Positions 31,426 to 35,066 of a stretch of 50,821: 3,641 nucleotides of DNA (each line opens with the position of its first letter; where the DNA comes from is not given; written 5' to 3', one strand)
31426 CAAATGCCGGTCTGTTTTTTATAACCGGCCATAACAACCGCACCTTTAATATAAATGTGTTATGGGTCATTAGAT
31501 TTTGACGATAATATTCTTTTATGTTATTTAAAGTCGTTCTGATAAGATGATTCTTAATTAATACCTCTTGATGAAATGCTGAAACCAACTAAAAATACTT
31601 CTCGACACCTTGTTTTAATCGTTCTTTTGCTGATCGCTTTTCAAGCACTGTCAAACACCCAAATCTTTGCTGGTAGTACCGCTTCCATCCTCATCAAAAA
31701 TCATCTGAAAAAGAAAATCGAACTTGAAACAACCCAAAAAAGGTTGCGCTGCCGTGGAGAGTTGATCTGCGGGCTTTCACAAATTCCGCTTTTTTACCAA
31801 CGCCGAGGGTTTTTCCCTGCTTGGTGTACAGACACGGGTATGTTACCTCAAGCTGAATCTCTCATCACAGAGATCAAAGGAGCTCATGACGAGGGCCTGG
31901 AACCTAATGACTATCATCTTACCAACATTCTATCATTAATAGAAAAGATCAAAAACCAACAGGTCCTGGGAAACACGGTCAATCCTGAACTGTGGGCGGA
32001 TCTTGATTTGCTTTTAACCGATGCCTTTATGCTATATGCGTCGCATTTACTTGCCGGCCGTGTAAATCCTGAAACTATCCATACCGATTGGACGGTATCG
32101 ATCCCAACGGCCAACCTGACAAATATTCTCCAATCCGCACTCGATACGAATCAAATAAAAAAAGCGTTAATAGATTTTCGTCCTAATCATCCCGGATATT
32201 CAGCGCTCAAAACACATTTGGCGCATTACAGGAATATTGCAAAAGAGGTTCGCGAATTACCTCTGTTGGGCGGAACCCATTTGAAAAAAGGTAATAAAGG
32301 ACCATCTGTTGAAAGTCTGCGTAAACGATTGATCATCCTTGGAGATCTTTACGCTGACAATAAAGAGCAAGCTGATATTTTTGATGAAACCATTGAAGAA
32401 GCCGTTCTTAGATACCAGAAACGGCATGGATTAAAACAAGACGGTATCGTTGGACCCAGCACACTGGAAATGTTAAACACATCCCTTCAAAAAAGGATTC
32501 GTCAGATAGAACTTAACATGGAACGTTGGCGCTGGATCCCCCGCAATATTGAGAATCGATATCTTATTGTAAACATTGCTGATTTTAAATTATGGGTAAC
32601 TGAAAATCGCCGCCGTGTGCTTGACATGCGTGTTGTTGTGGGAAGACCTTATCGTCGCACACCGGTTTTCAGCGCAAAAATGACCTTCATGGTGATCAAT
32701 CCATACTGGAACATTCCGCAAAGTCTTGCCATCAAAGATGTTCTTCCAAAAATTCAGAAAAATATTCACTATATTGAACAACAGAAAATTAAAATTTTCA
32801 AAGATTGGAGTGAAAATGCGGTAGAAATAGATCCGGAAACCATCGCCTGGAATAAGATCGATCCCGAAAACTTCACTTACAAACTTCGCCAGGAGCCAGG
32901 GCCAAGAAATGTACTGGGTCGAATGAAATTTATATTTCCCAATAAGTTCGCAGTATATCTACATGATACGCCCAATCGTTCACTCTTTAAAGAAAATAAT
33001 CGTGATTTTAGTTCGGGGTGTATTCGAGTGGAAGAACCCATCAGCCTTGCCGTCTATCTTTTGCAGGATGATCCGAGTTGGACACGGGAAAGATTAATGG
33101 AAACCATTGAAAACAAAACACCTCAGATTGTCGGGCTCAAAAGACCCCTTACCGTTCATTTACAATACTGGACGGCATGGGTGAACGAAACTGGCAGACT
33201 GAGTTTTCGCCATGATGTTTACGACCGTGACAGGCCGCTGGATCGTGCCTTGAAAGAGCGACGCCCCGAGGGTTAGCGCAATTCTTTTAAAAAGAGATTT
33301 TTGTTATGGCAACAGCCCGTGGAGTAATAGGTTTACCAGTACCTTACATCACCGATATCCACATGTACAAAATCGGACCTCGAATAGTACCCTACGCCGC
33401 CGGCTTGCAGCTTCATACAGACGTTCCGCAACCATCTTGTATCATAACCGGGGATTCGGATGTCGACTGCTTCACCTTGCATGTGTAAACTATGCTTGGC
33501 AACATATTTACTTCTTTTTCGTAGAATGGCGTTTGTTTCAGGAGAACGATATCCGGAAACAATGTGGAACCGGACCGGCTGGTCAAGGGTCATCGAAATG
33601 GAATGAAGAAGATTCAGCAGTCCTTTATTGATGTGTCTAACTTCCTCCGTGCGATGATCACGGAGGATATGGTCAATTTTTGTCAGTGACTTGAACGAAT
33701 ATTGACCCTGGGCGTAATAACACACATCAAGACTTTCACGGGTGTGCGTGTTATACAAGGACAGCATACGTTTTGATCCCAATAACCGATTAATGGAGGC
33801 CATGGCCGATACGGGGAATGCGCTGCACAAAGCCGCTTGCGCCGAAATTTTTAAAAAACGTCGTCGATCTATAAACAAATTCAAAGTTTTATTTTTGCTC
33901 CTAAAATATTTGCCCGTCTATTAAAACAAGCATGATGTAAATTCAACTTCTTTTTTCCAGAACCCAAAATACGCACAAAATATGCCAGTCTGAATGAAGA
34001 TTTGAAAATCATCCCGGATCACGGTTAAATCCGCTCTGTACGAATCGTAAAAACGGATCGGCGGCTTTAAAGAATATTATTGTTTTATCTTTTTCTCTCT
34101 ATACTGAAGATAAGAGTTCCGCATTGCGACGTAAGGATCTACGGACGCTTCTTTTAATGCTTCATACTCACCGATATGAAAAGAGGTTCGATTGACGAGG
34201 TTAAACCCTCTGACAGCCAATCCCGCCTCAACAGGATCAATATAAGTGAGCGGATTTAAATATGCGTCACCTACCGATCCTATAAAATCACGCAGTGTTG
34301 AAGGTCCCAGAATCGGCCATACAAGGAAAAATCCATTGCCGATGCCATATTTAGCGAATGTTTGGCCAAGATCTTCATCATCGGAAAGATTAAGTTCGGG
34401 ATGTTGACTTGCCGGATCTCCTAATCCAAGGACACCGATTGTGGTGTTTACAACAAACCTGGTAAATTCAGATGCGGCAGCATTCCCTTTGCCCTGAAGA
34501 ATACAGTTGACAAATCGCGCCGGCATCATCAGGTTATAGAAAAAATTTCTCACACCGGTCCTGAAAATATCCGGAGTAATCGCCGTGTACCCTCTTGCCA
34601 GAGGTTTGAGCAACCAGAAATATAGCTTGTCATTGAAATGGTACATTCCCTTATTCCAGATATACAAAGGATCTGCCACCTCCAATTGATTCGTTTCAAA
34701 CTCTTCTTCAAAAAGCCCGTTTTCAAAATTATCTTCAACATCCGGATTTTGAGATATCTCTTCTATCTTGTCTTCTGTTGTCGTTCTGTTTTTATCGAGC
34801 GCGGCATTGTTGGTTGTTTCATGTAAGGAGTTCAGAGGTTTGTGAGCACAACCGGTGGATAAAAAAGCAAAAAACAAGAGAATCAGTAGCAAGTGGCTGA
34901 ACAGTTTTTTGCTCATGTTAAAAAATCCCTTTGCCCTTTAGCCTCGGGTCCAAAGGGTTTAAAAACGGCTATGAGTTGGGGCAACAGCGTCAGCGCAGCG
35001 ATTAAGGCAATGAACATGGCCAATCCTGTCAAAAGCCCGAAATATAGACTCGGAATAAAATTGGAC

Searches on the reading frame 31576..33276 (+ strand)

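Call 26: search_protein_families(library=pfam, proteins=[window:31576-33276:+], max_evalue=0.001)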
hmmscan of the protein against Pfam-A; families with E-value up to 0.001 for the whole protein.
window:31576-33276:+ (566 aa): 3 families
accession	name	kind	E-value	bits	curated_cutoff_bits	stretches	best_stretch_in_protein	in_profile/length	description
PF20142.4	Scaffold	-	2.2e-39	135.8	24.6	1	69-215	2-139/139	Scaffold domain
PF03734.19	YkuD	-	2.5e-22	80.5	23.4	1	328-496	2-139/146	L,D-transpeptidase catalytic domain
PF01471.23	PG_binding_1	-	3.6e-13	49.9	23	1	242-300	2-57/57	Putative peptidoglycan binding domain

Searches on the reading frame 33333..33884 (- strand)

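Call 26: search_protein_families(library=pfam, proteins=[window:33333-33884:-], max_evalue=0.001)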
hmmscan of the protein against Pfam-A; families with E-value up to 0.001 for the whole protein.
window:33333-33884:- (183 aa): 2 families
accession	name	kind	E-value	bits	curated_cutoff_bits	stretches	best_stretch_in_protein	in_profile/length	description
PF05951.18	Peptidase_M15_2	-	1.5e-52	177.8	27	1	38-183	6-153/153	Bacterial protein of unknown function (DUF882)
PF08291.16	Peptidase_M15_3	-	1.2e-12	48.3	23.2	1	87-176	26-108/108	Peptidase M15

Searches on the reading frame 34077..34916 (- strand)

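Call 26: search_protein_families(library=pfam, proteins=[window:34077-34916:-], max_evalue=0.001)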
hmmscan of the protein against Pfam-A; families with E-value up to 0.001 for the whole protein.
window:34077-34916:- (279 aa): 1 family
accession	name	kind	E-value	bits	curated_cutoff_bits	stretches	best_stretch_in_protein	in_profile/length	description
PF04333.18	MlaA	-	7.7e-68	228.4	25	1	81-275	2-194/195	MlaA lipoprotein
